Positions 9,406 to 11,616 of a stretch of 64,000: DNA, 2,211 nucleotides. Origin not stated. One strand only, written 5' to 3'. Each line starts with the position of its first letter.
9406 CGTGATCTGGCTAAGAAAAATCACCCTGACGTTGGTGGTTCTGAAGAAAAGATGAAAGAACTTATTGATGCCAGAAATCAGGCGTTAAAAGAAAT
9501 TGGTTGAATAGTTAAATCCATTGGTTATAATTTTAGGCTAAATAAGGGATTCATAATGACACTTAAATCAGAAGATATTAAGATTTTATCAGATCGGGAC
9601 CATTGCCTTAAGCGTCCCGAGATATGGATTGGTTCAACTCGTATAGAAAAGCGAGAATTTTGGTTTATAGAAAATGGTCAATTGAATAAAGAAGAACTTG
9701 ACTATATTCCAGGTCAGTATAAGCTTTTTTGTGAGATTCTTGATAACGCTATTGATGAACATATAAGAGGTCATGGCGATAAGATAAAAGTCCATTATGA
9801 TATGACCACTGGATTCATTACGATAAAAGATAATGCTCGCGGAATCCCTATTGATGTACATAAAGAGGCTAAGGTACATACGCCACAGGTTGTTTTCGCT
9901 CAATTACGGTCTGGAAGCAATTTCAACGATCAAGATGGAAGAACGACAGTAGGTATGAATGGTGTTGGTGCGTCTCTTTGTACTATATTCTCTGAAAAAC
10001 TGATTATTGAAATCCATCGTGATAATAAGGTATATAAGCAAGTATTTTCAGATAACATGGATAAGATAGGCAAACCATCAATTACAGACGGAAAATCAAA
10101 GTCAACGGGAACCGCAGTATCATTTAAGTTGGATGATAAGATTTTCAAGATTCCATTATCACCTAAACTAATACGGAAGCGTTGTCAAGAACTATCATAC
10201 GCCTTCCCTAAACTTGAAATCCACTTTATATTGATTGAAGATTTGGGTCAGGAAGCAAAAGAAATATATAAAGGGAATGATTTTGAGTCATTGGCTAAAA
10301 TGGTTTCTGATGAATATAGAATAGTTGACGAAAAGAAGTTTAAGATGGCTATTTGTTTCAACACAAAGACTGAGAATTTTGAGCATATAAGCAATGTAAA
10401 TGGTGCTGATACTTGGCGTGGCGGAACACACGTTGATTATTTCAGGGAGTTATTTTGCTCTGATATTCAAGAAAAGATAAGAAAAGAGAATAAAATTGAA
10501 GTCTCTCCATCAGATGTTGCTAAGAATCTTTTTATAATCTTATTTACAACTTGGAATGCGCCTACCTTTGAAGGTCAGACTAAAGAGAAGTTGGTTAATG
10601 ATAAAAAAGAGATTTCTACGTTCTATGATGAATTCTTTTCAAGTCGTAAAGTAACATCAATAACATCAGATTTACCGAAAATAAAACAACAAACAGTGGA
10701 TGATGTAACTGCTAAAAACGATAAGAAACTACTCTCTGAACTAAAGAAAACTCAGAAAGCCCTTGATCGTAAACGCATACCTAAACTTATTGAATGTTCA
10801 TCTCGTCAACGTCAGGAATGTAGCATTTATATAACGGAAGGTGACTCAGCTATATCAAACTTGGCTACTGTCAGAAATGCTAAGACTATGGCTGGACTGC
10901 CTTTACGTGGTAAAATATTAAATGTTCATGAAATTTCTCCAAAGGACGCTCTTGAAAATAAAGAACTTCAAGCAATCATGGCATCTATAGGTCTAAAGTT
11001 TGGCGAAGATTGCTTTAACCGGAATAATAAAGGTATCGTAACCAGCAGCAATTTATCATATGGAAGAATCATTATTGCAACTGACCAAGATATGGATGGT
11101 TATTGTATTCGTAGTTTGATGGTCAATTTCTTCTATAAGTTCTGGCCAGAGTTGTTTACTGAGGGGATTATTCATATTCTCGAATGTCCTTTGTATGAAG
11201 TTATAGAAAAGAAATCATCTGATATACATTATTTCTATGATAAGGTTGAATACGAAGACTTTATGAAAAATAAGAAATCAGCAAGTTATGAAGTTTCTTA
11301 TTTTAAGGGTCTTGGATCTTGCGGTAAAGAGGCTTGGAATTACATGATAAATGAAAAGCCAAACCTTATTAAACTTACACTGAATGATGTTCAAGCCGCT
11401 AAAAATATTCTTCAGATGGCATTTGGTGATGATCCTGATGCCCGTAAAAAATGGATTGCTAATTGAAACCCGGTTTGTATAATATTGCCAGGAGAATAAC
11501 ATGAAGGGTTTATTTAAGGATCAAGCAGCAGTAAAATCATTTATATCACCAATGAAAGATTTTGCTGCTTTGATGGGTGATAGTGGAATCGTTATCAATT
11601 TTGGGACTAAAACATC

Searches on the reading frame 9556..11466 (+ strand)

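Call 52: search_protein_families(library=phrogs, proteins=[window:9556-11466:+], max_evalue=0.001)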
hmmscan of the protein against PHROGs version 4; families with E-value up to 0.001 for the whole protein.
window:9556-11466:+ (636 aa): 3 families
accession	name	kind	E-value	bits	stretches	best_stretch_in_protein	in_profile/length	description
phrog_543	-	DNA, RNA and nucleotide metabolism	1.9e-177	592.4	1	3-635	23-637/661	DNA topoisomerase II large subunit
phrog_28877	-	DNA, RNA and nucleotide metabolism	3e-47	161.9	2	259-635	279-666/1441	DNA topoisomerase II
phrog_7229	-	DNA, RNA and nucleotide metabolism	1.7e-27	97.3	1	467-636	11-164/172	DNA topoisomerase II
